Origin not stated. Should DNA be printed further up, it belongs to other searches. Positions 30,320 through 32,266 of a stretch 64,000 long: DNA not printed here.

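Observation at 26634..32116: Four-gene operon of class III signal-peptide (type IV pilin-like) proteins with three giant paralogues of unknown function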

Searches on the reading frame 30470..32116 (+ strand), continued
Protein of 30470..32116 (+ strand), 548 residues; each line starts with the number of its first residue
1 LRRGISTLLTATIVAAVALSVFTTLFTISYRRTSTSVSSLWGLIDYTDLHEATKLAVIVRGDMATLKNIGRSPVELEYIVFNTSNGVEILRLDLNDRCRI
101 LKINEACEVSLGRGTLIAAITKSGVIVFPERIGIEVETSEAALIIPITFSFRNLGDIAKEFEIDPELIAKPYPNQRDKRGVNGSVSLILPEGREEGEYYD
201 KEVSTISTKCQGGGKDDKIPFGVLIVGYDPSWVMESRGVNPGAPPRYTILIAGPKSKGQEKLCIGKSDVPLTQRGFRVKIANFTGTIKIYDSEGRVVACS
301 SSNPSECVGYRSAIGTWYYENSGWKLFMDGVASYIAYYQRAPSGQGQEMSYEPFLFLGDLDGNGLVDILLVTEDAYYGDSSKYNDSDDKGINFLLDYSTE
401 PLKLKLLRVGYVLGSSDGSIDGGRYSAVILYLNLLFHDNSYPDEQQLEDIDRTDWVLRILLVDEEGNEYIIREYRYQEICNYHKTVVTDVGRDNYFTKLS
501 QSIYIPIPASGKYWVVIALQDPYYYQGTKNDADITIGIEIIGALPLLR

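Call 81: search_solved_structures(query=A2, max_evalue=1)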
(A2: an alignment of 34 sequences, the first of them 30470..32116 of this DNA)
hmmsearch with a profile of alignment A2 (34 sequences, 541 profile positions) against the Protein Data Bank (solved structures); distinct sequences matched with E-value up to 1: 7.
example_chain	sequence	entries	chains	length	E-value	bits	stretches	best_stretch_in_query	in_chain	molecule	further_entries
8fk7_A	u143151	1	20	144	0.00044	22.2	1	6-144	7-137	Flagellin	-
6pbk_A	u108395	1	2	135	0.0034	19.3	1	45-145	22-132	Saci FlaG soluble domain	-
5tug_A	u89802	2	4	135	0.006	18.5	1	45-145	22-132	Flagellar biosynthesis protein FlaG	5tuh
3fo8_D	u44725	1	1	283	0.029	16.2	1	134-294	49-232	Tail sheath protein Gp18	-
3foa_A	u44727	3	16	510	0.08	14.7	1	133-294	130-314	Tail sheath protein Gp18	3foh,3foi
9mkb_1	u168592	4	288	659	0.13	14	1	133-294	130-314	gp18, tail sheath protein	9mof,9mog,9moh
3j2m_U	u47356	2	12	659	0.13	14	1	133-294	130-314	Tail sheath protein Gp18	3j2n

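Call 87: list_cluster_members(proteins=[P0103, P0105, P0106, P0108, P0109, P0112, P0114, P0116, P0119, P0123])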
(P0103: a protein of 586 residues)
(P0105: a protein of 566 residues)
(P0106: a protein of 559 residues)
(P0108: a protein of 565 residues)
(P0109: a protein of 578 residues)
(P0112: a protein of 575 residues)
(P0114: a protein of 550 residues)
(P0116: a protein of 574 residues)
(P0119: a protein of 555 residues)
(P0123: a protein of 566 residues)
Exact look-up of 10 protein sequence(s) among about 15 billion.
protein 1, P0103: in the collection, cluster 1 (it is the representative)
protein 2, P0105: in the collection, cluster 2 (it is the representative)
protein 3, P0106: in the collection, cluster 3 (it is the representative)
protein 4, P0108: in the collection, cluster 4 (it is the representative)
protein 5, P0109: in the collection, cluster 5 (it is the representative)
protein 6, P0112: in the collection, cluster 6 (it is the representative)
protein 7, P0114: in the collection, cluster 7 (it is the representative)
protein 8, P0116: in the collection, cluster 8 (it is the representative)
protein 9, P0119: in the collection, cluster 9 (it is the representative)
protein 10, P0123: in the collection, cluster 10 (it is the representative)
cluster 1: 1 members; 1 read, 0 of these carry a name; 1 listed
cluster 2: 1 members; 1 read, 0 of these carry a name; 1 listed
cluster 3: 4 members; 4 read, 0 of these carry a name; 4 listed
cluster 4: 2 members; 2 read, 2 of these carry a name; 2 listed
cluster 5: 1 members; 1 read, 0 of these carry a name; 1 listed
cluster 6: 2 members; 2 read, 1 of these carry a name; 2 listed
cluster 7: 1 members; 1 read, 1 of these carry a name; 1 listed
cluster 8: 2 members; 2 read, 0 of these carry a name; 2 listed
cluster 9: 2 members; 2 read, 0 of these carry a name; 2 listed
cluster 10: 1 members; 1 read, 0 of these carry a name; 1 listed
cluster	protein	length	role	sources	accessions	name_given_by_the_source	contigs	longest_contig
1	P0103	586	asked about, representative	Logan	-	-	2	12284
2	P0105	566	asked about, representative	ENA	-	-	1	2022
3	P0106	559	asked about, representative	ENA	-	-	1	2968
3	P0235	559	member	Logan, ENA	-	-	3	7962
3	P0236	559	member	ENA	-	-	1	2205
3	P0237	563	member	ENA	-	-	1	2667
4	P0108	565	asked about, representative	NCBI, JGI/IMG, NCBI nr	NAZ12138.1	MAG: hypothetical protein GU361_05385 [Desulfurococcales archaeon] | hypothetical protein | hypothetical protein [Desulfurococcales archaeon]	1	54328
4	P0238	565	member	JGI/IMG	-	hypothetical protein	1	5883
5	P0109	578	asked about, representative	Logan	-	-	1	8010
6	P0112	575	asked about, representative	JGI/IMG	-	hypothetical protein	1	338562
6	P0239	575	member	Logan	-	-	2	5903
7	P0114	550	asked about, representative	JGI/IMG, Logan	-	hypothetical protein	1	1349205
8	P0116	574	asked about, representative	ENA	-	-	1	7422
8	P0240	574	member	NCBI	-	-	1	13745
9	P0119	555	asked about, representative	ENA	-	-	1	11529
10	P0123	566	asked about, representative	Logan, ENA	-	-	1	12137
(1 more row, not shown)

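Call 88: find_encoding_contigs(protein=P0114, flank=10000, max_places=1)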
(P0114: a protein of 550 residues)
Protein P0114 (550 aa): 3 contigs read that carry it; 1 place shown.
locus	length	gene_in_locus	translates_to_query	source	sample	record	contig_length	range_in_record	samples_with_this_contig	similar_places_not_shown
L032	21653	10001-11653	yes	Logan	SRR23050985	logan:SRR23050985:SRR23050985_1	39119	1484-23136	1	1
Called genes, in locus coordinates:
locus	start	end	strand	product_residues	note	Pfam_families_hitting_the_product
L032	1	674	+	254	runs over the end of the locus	-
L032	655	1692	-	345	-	PF01012:ETF, PF00766:ETF_alpha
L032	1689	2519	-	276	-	PF01012:ETF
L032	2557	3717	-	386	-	PF02771:Acyl-CoA_dh_N, PF02770:Acyl-CoA_dh_M, PF00441:Acyl-CoA_dh_1, PF22924:ACOX_C_alpha1 (faint), PF08028:Acyl-CoA_dh_2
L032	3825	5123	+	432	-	PF01946:Thi4, PF01266:DAO, PF01494:FAD_binding_3, PF03486:HI0933_like, PF07992:Pyr_redox_2, PF12831:FAD_oxidored, PF13450:NAD_binding_8, PF01266:DAO, +6 more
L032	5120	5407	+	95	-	PF05187:Fer4_ETF_QO (weak), PF12838:Fer4_7 (faint), PF13237:Fer4_10 (weak), PF13187:Fer4_9 (weak)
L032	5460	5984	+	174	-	-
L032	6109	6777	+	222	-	-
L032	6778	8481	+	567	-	-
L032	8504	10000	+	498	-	-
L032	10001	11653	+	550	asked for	-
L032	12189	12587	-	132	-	-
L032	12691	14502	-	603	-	PF00482:T2SSF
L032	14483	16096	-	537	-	PF00437:T2SSE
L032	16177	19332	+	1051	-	PF17802:SpaA (faint), PF13620:CarboxypepD_reg (weak)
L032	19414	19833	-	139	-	-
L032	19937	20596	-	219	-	PF01865:PhoU_div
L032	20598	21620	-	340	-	PF01384:PHO4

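Call 92: list_cluster_members(proteins=[P0001, P0091, P0057, P0061])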
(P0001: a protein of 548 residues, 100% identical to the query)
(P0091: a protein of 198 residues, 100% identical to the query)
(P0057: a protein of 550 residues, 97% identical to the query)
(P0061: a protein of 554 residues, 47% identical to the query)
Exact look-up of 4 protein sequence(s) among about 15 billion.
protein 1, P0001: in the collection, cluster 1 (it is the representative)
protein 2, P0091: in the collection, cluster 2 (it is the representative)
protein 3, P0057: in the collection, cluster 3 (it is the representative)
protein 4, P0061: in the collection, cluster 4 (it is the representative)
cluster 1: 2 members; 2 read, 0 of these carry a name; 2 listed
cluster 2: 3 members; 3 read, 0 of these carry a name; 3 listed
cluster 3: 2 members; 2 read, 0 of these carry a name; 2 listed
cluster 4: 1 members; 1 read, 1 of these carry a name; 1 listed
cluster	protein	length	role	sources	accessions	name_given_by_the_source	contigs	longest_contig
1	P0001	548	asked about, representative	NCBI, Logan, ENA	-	-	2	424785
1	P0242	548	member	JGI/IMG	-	-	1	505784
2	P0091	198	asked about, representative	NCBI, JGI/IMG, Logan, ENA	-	-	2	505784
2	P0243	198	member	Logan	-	-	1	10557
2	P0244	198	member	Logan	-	-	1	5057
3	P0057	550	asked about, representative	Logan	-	-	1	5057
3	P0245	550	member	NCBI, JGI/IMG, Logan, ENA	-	-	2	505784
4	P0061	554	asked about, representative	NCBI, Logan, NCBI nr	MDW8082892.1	MAG: hypothetical protein RMI56_03730 [Sulfolobales archaeon] | hypothetical protein [Sulfolobales archaeon]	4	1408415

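Call 94: find_related_loci(query=A4, collection=metagenome_contigs, flank=10000)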
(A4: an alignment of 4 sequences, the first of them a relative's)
Query A4 (614 aa) in metagenome_contigs; peptide patterns used: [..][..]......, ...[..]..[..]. (x = any residue, [..] = any of these).
165 stretches matched a pattern; 63 encode a relative of the query (tblastn E <= 1e-3); 63 distinct loci.
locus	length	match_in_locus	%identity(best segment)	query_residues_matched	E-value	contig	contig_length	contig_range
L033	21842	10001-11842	100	1-614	0e+0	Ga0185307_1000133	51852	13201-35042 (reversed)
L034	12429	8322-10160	95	1-614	0e+0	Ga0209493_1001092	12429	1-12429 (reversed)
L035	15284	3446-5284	94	1-614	0e+0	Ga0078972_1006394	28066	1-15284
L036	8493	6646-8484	93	1-614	0e+0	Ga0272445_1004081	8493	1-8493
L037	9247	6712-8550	93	1-614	0e+0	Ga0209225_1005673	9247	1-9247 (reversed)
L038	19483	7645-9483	93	1-614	0e+0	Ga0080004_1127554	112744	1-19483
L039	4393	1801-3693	87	1-614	0e+0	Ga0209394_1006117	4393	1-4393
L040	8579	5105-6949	90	1-614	0e+0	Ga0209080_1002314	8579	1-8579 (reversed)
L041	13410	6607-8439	89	1-612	0e+0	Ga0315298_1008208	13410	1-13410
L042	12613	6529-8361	88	1-612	0e+0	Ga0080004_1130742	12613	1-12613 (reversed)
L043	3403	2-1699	95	49-614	0e+0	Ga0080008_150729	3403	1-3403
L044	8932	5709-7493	86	18-612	0e+0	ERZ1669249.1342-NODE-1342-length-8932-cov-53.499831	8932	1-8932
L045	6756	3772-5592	58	1-612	0e+0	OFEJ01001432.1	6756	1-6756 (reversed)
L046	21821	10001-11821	58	1-612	0e+0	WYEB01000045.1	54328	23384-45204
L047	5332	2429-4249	58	1-612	0e+0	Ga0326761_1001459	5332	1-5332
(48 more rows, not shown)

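Call 99: fold_search(model_id=the predicted structure, library=viral)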
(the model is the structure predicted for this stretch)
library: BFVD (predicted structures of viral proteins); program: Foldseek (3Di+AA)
matches with E <= 10: 1499; with E <= 0.001: 46
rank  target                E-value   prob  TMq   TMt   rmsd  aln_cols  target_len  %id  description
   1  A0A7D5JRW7            1.0e-06  0.92  0.14  0.06  52.0       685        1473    9  (no name in the UniProt tables at hand)
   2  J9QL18                8.5e-06  0.44  0.10  0.05  33.3       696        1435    7  Putative tail protein pb4 [Pectobacterium phage My1]
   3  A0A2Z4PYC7            8.9e-06  0.92  0.14  0.20  27.0       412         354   11  (no name in the UniProt tables at hand)
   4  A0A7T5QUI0            1.2e-05  0.44  0.11  0.06  37.9       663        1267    9  (no name in the UniProt tables at hand)
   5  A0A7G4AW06            2.0e-05  0.93  0.13  0.07  28.2       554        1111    6  Minor tail protein [Streptomyces phage Coruscant]
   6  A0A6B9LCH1            2.1e-05  0.69  0.14  0.11  39.5       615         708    8  Minor tail protein [Microbacterium phage Terij]
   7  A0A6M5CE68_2          2.6e-05  0.44  0.12  0.08  35.3       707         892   11  (no name in the UniProt tables at hand)
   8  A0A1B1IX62            3.3e-05  0.94  0.15  0.18  24.8       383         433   11  (no name in the UniProt tables at hand)
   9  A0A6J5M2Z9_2          3.7e-05  0.85  0.16  0.10  45.6       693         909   10  Fibronectin type III [uncultured Caudovirales phage]
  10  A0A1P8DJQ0            3.9e-05  0.60  0.13  0.10  23.9       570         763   11  (no name in the UniProt tables at hand)
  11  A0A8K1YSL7            4.1e-05  0.51  0.12  0.13  42.0       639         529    8  Tail fiber protein (Fragment) [Klebsiella phage vB_Kpn-VAC111]
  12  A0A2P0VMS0            4.8e-05  0.38  0.13  0.09  29.7       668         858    9  Putative galactose-binding domain-containing protein [Tetraselmis virus 1]
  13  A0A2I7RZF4            6.6e-05  0.72  0.13  0.09  21.4       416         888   13  Uncharacterized protein [Vibrio phage 1.261.O._10N.286.51.A7]
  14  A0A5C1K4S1            1.1e-04  0.57  0.15  0.11  29.8       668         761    7  (no name in the UniProt tables at hand)
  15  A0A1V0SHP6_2          1.2e-04  0.41  0.11  0.08  22.8       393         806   11  Collagen triple helix repeat containing protein [Klosneuvirus KNV1]
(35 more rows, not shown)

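Call 100: search_solved_structures(query=A2, max_evalue=0.01, show_alignments=2)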
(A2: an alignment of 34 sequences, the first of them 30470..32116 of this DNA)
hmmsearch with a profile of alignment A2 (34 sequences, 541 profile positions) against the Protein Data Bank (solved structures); distinct sequences matched with E-value up to 0.01: 3.
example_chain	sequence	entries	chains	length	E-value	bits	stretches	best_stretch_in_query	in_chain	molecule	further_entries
8fk7_A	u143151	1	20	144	0.00044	22.2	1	6-144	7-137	Flagellin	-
6pbk_A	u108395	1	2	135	0.0034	19.3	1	45-145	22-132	Saci FlaG soluble domain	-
5tug_A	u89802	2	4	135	0.006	18.5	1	45-145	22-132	Flagellar biosynthesis protein FlaG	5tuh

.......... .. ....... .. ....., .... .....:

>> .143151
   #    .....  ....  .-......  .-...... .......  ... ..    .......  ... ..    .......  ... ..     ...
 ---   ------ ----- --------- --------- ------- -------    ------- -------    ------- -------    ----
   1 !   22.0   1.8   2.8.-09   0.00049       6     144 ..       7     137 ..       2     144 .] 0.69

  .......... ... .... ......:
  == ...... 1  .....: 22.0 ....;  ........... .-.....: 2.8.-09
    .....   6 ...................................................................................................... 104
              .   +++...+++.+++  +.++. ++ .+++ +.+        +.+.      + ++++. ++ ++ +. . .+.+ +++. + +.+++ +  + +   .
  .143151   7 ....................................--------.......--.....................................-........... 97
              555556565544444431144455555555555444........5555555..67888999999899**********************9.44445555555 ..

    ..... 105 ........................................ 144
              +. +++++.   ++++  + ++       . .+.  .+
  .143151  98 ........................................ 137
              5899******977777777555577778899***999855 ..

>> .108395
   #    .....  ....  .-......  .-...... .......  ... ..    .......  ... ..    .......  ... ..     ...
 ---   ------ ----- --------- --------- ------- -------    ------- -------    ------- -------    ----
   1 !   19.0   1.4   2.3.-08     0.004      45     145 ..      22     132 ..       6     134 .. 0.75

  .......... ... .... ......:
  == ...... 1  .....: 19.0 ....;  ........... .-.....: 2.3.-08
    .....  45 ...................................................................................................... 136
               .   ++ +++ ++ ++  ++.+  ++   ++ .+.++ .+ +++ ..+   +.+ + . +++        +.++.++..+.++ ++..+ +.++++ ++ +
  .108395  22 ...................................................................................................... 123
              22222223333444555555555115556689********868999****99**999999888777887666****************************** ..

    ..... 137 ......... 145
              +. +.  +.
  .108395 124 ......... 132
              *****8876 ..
